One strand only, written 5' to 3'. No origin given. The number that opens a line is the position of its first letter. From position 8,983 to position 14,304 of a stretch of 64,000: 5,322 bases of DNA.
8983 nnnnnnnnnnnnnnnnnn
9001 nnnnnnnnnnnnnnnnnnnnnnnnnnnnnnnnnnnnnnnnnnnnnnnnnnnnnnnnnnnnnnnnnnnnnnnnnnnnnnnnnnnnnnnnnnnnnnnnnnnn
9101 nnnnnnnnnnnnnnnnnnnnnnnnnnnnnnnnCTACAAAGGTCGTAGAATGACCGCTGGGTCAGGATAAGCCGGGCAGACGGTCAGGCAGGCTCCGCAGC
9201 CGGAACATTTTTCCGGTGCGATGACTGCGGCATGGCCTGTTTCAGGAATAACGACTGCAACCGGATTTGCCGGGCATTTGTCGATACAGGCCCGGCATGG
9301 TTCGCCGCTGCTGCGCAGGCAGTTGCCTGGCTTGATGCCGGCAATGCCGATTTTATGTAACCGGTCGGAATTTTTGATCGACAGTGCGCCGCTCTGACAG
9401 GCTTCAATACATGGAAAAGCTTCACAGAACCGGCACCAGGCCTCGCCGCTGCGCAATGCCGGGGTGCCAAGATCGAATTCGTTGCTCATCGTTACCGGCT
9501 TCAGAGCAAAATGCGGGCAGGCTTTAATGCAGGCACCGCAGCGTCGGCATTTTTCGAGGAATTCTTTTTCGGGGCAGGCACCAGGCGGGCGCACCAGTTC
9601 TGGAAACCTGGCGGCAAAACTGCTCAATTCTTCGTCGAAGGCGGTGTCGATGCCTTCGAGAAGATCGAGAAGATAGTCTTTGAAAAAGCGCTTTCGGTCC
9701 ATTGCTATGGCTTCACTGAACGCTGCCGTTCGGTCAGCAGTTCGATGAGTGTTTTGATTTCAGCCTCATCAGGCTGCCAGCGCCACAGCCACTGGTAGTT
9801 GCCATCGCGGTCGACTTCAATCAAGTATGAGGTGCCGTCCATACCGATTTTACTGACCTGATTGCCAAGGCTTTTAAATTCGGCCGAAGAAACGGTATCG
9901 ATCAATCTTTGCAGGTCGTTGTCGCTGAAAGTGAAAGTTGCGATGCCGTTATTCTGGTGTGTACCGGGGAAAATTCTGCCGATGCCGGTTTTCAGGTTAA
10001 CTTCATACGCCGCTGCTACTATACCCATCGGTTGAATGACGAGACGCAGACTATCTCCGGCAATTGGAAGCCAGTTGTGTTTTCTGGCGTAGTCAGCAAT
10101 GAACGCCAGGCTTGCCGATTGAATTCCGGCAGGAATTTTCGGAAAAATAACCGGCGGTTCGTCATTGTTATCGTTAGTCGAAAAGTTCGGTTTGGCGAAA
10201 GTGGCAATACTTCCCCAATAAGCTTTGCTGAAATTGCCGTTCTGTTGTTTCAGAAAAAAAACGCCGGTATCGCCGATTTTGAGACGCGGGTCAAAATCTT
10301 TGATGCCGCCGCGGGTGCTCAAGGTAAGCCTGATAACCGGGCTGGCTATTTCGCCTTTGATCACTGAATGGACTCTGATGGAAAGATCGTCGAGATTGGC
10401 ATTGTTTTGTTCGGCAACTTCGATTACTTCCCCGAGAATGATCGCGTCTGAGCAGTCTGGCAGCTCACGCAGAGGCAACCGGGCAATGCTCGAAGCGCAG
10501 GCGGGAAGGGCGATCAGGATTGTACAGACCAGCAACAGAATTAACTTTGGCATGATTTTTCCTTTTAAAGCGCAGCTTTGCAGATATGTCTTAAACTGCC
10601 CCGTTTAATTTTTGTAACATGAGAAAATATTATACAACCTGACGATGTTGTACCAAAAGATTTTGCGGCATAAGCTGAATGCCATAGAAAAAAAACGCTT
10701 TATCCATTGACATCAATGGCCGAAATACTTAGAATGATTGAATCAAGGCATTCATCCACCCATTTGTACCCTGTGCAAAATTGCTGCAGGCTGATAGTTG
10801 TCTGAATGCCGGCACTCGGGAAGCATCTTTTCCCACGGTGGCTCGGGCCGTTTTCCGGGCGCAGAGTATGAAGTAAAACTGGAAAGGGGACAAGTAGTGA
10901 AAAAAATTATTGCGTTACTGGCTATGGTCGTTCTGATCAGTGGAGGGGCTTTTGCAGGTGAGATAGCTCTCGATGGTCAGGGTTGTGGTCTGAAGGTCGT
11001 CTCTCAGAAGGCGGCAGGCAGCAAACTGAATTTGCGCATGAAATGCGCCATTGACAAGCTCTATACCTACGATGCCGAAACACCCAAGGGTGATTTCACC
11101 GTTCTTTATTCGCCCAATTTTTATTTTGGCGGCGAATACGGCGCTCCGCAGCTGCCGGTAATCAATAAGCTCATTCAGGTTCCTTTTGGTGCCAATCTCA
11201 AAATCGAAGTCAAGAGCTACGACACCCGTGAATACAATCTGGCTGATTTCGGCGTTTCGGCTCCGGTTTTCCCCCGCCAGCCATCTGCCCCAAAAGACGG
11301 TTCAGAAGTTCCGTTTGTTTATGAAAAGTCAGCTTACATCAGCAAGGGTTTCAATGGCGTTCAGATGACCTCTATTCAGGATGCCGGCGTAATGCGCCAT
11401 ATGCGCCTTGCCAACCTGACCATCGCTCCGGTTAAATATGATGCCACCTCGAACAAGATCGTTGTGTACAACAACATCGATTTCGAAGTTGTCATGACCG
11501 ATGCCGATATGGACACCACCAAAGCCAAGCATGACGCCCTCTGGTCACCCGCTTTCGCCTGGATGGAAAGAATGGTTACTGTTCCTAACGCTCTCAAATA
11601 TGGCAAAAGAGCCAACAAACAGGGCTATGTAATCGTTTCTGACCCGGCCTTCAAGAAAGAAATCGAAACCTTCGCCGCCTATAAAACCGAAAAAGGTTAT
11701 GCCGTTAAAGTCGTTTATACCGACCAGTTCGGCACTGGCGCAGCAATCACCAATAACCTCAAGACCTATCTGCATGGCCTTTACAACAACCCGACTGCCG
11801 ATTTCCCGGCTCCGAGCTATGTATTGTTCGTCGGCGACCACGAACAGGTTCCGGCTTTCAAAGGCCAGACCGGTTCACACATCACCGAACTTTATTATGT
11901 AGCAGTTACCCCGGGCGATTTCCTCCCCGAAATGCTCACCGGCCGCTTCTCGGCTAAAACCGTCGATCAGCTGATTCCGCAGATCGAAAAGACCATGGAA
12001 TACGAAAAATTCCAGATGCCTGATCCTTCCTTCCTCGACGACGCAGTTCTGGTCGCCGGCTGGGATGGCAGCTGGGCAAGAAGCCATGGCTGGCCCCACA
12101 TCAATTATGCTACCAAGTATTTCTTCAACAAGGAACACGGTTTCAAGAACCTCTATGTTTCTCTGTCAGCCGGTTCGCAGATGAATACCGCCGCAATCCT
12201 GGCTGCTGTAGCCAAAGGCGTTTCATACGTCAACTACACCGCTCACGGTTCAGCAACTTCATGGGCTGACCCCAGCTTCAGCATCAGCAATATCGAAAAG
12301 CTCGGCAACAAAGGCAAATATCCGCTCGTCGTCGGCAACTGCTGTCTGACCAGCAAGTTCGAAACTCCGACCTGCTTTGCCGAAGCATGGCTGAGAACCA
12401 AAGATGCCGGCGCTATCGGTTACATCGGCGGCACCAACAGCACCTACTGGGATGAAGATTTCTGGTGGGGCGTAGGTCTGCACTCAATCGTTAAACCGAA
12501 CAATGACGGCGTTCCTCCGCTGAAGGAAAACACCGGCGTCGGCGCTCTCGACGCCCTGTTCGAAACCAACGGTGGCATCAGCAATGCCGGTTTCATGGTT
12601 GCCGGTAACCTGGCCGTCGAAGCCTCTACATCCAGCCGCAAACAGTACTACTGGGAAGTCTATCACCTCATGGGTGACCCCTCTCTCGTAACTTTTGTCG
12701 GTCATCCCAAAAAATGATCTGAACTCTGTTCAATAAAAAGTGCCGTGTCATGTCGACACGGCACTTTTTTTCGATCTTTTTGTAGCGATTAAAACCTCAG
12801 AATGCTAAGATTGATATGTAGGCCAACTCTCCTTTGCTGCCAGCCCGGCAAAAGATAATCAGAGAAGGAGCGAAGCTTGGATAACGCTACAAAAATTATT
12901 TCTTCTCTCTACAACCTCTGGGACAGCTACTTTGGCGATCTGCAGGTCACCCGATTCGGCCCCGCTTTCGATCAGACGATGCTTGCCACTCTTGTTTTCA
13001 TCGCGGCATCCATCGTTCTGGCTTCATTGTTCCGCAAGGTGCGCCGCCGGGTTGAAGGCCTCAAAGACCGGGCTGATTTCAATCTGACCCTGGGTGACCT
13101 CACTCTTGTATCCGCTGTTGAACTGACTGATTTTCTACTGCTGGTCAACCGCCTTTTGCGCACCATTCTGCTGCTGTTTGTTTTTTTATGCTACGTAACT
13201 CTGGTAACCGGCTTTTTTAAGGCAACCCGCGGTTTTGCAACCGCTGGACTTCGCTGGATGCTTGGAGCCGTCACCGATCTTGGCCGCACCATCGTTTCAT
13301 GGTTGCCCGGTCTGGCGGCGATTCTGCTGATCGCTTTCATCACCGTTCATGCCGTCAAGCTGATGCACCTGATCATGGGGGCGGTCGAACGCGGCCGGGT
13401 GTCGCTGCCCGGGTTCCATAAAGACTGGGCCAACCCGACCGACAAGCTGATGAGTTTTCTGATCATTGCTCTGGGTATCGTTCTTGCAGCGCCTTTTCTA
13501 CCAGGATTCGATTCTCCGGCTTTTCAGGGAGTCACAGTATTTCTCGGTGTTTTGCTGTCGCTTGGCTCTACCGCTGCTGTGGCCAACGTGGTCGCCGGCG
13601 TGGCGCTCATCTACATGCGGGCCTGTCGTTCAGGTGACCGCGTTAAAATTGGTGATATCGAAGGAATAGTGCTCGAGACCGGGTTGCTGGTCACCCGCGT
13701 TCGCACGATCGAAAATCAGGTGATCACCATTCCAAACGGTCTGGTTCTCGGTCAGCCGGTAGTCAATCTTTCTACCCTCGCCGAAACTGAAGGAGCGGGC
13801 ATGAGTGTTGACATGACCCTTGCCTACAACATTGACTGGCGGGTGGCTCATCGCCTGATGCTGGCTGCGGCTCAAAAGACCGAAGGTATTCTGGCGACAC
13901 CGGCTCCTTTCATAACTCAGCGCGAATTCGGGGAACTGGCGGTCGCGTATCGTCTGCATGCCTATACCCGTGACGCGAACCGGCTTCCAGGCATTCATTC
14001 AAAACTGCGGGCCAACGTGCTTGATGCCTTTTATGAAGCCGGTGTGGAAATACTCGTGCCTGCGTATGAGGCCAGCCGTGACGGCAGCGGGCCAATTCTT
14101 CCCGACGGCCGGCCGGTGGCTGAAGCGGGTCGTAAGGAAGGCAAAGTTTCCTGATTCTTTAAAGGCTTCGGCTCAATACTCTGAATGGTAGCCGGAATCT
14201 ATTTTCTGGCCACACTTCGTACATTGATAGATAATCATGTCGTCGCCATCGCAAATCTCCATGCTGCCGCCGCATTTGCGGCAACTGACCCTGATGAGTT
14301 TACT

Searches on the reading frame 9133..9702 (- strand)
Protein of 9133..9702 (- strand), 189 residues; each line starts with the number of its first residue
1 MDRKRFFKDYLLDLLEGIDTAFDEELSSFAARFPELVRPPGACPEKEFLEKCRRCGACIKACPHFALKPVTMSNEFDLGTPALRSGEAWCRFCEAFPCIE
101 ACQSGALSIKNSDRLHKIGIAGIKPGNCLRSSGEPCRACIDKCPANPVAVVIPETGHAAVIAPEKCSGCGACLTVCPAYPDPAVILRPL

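Call 51: search_protein_families(library=pfam, proteins=[window:9133-9702:-], max_evalue=0.0001)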
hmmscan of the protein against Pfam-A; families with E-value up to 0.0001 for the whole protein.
window:9133-9702:- (189 aa): 10 families
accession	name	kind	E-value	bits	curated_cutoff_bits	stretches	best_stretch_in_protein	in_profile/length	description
PF12838.12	Fer4_7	-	8.6e-15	55.4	27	3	51-106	1-52/52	4Fe-4S dicluster domain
PF00037.32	Fer4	-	1.2e-10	41.2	21.1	2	50-67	6-23/24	4Fe-4S binding domain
PF13187.11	Fer4_9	-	8.4e-10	39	27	1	136-178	5-49/52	4Fe-4S dicluster domain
PF13237.11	Fer4_10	-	1.7e-08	34.7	25.5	1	135-177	11-53/53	4Fe-4S dicluster domain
PF12797.12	Fer4_2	-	6.2e-08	32.5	24.5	1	160-178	4-22/22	4Fe-4S binding domain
PF12837.12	Fer4_6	-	8.9e-08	32.2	25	0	160-178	3-21/24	4Fe-4S binding domain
PF12800.12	Fer4_4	-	1.7e-07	31.4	24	1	50-63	2-15/17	4Fe-4S binding domain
PF13484.11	Fer4_16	-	5.7e-07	30.7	30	0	51-70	1-20/66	4Fe-4S double cluster binding domain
PF14697.11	Fer4_21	-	1.4e-06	28.8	35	1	136-178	11-53/59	4Fe-4S dicluster domain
PF25160.1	LdpA_Fe-S-bd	-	5.9e-05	23.2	27.6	0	137-178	7-40/49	LdpA Fe-S cluster-binding domain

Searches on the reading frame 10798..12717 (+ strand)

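Call 50: search_protein_families(library=pfam, proteins=[window:10798-12717:+], max_evalue=0.0001)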
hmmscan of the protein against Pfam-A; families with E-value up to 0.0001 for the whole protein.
window:10798-12717:+ (639 aa): 2 families
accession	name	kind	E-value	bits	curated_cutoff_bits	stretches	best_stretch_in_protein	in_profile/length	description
PF01364.23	Peptidase_C25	-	2.7e-62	211.6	23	1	277-630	1-372/374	Peptidase family C25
PF08126.16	Propeptide_C25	-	4e-14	52.6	22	1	82-244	25-182/205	Propeptide_C25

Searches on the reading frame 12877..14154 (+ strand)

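Call 50: search_protein_families(library=pfam, proteins=[window:12877-14154:+], max_evalue=0.0001)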
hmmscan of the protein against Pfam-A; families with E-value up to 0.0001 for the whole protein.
window:12877-14154:+ (425 aa): 1 family
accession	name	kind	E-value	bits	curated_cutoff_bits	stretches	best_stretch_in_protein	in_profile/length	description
PF00924.24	MS_channel_2nd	-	3.4e-17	62.7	20.2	1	235-299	3-67/68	Mechanosensitive ion channel, beta-domain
